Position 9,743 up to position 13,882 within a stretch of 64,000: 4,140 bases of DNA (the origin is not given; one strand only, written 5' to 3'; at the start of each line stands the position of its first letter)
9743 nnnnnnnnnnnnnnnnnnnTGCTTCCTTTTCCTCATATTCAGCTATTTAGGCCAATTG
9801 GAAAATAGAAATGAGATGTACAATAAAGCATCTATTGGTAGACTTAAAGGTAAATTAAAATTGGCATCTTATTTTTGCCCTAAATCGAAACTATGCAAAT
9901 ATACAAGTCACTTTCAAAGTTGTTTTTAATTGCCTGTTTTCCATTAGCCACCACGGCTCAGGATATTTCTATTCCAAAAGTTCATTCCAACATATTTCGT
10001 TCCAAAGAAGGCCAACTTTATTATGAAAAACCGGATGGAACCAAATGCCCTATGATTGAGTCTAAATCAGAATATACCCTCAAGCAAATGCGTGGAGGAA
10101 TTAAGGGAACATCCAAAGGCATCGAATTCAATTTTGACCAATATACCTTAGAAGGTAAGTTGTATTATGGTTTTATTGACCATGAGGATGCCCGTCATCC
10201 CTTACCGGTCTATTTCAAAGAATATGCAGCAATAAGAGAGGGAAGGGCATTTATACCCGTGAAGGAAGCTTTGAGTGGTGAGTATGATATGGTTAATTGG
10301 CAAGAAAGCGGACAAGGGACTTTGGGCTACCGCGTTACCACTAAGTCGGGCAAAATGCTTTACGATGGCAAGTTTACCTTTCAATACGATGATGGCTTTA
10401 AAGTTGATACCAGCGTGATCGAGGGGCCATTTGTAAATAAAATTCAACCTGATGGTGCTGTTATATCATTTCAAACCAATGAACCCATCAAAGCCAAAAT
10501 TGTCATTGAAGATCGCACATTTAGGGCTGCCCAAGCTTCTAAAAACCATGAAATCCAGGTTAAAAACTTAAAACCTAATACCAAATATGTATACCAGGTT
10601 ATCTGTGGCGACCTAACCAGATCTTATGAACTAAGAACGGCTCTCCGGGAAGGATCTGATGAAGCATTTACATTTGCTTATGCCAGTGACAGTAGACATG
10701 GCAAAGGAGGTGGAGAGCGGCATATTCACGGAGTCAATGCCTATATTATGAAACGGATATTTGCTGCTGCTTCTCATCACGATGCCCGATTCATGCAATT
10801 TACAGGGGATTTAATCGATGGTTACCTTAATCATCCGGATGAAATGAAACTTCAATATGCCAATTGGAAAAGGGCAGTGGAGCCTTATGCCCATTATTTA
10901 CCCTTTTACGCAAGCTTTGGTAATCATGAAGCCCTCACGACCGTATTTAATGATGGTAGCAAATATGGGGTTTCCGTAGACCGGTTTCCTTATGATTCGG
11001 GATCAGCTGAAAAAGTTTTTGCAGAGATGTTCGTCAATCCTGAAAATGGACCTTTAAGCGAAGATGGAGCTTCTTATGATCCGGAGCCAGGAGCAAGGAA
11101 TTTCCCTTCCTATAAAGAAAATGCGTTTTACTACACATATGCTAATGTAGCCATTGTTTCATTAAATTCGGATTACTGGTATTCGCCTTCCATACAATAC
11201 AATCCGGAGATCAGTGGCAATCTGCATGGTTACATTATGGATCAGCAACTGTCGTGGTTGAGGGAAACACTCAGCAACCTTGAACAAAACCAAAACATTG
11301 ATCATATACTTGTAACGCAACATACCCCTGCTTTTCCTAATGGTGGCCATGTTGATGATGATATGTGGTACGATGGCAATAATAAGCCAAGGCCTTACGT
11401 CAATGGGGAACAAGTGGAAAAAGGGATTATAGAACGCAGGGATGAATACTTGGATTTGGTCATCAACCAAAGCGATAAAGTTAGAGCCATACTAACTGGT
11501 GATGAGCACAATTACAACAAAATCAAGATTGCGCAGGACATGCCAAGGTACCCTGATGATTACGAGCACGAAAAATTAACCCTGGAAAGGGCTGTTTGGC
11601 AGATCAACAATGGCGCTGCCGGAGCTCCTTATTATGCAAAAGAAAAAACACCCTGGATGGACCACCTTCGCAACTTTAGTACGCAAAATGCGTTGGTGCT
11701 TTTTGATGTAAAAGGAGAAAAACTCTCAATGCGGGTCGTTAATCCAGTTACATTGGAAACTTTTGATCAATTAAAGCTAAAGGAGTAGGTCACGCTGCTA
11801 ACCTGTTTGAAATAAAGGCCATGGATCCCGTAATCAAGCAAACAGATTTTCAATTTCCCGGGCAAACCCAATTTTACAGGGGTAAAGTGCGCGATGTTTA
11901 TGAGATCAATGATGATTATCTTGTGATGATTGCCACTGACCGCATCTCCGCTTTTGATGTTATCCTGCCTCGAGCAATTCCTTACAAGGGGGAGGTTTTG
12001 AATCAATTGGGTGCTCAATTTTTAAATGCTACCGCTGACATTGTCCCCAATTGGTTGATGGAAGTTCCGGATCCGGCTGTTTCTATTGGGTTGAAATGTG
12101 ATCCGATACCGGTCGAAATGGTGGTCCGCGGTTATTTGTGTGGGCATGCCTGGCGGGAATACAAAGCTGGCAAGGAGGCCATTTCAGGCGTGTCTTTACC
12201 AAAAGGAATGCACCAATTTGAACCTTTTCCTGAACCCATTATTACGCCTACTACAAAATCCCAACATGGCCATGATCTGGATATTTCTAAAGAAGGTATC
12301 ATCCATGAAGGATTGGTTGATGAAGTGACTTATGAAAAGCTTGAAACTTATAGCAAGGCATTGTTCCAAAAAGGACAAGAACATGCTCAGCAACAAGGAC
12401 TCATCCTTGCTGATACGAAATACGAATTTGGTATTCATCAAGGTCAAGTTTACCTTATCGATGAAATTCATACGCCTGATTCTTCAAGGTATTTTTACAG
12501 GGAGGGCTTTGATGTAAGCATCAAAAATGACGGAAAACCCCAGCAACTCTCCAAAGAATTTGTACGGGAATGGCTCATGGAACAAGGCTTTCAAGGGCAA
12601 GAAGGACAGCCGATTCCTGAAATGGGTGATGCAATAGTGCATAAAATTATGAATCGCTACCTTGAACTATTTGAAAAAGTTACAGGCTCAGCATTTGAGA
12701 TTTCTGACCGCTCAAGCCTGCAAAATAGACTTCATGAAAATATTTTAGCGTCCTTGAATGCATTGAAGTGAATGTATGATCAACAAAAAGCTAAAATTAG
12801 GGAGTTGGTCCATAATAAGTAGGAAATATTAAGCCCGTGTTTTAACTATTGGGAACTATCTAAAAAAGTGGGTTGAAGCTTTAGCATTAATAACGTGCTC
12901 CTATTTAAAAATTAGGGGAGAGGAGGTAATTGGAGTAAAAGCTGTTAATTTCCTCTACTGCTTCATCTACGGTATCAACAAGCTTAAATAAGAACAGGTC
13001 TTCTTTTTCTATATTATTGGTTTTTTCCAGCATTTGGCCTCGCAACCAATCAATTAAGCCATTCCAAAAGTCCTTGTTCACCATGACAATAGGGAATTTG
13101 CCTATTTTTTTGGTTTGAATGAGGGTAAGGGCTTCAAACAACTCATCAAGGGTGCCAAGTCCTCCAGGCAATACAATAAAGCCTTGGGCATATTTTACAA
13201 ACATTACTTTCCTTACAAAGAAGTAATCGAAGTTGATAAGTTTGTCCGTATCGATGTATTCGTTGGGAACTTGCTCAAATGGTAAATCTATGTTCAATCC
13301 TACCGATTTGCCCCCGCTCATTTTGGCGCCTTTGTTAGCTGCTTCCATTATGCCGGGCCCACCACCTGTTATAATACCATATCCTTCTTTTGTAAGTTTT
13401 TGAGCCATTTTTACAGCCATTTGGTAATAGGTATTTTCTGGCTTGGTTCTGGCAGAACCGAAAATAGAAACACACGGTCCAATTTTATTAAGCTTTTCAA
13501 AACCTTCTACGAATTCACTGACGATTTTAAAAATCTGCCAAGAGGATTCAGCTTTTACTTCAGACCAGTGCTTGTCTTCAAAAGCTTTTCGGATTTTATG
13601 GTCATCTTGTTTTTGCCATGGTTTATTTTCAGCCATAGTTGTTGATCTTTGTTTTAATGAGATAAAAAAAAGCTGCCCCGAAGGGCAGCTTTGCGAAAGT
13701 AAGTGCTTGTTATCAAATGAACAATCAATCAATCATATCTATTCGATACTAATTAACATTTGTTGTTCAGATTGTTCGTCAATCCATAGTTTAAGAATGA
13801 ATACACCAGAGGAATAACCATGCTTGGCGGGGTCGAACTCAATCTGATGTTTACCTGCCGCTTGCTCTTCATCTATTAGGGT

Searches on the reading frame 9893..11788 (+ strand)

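Call 11: search_protein_families(library=pfam, proteins=[window:9893-11788:+], max_evalue=0.00001)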
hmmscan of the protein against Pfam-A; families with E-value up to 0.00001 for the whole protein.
window:9893-11788:+ (631 aa): 0 families

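Call 35: search_protein_families(library=pfam, proteins=[window:9893-11788:+], max_evalue=0.01)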
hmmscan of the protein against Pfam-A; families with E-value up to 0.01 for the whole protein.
window:9893-11788:+ (631 aa): 3 families
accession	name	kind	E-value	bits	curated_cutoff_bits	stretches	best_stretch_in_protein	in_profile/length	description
PF16656.11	Pur_ac_phosph_N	-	7.4e-05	23.7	30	1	214-246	56-90/93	Purple acid Phosphatase, N-terminal domain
PF00149.33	Metallophos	-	0.00067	20.6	21.5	1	285-540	17-190/191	Calcineurin-like phosphoesterase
PF25077.1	DUF7800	-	0.002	18.7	27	1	174-238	3-71/89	Domain of unknown function (DUF7800)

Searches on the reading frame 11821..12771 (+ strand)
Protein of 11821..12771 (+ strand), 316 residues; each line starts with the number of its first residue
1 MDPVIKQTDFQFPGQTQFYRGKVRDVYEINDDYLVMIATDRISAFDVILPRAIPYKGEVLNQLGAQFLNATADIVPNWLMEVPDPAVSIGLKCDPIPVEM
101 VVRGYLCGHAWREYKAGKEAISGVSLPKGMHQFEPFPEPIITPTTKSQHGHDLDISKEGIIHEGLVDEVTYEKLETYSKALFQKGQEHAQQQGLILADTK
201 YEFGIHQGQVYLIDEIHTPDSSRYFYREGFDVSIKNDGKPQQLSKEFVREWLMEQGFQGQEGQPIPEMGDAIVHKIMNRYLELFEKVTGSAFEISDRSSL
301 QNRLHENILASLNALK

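Call 5: search_protein_families(library=pfam, proteins=[window:11821-12771:+])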
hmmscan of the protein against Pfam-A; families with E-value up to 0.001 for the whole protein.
window:11821-12771:+ (316 aa): 1 family
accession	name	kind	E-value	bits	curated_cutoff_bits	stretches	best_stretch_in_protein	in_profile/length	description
PF01259.24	SAICAR_synt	-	6.4e-66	222.9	20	1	18-258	2-227/233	SAICAR synthetase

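Call 6: search_protein_families(library=ncbifam, proteins=[window:11821-12771:+])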
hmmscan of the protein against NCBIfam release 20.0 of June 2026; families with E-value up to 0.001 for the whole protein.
window:11821-12771:+ (316 aa): 7 families
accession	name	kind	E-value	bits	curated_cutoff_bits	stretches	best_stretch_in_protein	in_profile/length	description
NF009251.0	PRK12607.1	equivalog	1.6e-130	434.6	371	1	6-312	7-313/315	phosphoribosylaminoimidazolesuccinocarboxamide synthase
NF010568.0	PRK13961.1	equivalog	1.6e-76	257.4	251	1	10-291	8-295/297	phosphoribosylaminoimidazolesuccinocarboxamide synthase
TIGR00081.1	purC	equivalog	1e-49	169.4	189.9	1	16-291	6-273/279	phosphoribosylaminoimidazolesuccinocarboxamide synthase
NF010564.0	PRK13959.1-1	subfamily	3.3e-29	102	459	1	19-291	5-293/294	phosphoribosylaminoimidazolesuccinocarboxamide synthase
NF010567.0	PRK13960.1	equivalog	1.8e-27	96.1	581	1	32-255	54-296/367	phosphoribosylaminoimidazolesuccinocarboxamide synthase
TIGR02735.1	purC_vibrio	equivalog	2.3e-24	85.9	394.2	1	32-254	53-294/365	phosphoribosylaminoimidazolesuccinocarboxamide synthase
NF010566.0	PRK13959.1-4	equivalog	0.0001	21.6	546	0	96-251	122-261/339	phosphoribosylaminoimidazolesuccinocarboxamide synthase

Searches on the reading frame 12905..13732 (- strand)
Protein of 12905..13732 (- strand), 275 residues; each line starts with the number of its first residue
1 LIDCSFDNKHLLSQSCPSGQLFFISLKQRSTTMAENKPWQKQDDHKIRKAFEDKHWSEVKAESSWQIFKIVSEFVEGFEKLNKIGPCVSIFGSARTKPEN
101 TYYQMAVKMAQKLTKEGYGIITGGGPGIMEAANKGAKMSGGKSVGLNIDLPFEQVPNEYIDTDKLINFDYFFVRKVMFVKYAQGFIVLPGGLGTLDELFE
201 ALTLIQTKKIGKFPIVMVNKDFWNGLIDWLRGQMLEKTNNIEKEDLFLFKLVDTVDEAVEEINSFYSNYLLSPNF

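Call 5: search_protein_families(library=pfam, proteins=[window:12905-13732:-])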
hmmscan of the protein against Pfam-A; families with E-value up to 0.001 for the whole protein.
window:12905-13732:- (275 aa): 3 families
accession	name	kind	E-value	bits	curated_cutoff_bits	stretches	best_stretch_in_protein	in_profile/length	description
PF03641.19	Lysine_decarbox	-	2.6e-34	118.7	27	1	129-261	1-130/131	Possible lysine decarboxylase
PF18306.6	LDcluster4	-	2.1e-18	66.8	26.3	1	88-211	4-121/151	SLOG cluster4 family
PF02481.21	DNA_processg_A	-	0.00091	18.9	29.6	0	74-145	32-102/212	DNA recombination-mediator protein A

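Call 6: search_protein_families(library=ncbifam, proteins=[window:12905-13732:-])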
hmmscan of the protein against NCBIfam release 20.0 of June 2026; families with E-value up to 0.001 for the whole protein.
window:12905-13732:- (275 aa): 4 families
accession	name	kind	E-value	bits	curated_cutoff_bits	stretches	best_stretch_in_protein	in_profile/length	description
TIGR00730.1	TIGR00730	subfamily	1.8e-42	145.1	96.35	1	87-264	2-177/178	TIGR00730 family Rossman fold protein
NF058542.1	CtkRMPhLog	equivalog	5e-20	72.2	300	1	99-261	14-174/177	cytokinin riboside 5'-monophosphate phosphoribohydrolase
TIGR00725.1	TIGR00725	hypoth_equivalog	5.7e-17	61.6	106.9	1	88-205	4-115/159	TIGR00725 family protein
NF038390.1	Nsidase_PpnN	equivalog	1.1e-08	34.3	450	1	100-217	158-283/450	nucleotide 5'-monophosphate nucleosidase PpnN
